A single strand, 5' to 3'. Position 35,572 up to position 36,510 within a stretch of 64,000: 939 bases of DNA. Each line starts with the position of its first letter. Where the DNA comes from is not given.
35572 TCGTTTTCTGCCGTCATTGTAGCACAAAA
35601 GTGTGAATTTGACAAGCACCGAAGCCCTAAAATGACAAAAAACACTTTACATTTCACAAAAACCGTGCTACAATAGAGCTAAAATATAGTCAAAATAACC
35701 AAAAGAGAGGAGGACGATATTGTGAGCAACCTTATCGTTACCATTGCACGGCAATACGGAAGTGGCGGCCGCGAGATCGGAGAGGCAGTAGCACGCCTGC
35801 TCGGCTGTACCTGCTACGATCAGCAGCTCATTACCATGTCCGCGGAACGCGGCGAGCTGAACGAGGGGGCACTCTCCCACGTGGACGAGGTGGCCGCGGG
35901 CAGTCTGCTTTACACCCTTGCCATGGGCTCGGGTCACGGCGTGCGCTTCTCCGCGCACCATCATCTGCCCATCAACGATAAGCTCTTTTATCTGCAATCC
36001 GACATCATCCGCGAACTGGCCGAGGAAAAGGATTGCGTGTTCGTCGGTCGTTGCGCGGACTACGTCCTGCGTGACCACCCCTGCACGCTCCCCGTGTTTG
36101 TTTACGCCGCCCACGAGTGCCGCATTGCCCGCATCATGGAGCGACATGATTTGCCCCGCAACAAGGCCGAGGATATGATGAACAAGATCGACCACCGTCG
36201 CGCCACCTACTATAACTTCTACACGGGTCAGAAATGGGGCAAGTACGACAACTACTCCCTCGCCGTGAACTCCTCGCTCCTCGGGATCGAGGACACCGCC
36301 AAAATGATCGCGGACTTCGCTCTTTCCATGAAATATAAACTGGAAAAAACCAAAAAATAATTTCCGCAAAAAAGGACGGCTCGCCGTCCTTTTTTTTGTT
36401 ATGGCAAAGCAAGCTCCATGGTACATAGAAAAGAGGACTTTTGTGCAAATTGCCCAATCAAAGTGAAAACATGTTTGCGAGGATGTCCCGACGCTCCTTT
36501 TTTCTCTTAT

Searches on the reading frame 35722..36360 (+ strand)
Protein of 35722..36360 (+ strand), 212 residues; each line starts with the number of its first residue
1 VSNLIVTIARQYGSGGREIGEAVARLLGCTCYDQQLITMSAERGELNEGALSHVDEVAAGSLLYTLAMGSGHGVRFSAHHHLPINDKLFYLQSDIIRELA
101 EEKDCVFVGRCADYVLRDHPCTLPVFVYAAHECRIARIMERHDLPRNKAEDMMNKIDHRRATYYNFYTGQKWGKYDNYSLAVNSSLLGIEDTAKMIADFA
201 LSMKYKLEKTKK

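Call 50: search_protein_families(library=pfam, proteins=[window:35722-36360:+], max_evalue=0.01)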
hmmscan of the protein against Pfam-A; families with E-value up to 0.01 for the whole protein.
window:35722-36360:+ (212 aa): 1 family
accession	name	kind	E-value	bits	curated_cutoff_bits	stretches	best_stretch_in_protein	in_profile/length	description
PF13189.12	Cytidylate_kin2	-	1.5e-53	182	28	1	5-185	1-175/176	Cytidylate kinase-like family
